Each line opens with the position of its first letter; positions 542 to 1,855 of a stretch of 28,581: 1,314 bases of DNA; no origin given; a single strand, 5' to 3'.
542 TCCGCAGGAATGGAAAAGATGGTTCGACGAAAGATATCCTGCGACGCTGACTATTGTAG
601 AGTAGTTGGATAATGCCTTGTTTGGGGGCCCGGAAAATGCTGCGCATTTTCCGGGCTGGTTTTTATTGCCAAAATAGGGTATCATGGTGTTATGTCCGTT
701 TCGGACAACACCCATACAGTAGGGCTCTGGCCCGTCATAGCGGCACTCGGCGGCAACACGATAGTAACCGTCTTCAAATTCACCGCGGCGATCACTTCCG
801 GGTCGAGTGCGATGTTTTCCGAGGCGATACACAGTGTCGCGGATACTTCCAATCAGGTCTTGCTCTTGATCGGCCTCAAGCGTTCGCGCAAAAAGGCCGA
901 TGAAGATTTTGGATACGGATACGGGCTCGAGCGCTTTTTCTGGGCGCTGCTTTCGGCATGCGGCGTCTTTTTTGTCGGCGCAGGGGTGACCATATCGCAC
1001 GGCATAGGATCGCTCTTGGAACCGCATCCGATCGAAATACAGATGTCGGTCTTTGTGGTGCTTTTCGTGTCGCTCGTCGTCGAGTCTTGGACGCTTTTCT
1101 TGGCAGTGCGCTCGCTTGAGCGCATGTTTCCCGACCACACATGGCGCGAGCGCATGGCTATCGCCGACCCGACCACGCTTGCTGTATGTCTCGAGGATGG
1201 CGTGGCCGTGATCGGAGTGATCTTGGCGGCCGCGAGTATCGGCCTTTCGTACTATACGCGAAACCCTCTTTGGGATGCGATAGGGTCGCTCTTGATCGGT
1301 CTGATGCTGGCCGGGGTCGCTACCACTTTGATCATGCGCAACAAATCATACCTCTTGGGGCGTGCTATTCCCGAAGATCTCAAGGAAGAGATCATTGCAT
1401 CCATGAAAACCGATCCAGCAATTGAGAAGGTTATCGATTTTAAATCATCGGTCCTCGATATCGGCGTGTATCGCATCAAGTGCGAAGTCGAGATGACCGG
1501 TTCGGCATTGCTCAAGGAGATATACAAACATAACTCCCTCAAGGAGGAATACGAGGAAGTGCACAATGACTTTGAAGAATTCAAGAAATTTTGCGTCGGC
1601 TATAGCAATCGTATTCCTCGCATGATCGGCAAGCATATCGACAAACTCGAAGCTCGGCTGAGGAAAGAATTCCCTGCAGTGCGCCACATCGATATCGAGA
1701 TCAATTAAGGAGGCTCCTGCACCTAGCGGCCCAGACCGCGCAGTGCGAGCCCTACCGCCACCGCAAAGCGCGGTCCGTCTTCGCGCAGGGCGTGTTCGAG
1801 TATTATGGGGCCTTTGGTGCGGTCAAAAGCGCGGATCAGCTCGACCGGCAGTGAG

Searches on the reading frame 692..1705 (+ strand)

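Call 63: search_protein_families(library=pfam, proteins=[window:692-1705:+], max_evalue=0.00001)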
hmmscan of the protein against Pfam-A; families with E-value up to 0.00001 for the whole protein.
window:692-1705:+ (338 aa): 1 family
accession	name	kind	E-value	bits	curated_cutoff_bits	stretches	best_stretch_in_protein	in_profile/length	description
PF01545.26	Cation_efflux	-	2.3e-35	122.6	26.6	1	16-222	2-198/198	Cation efflux family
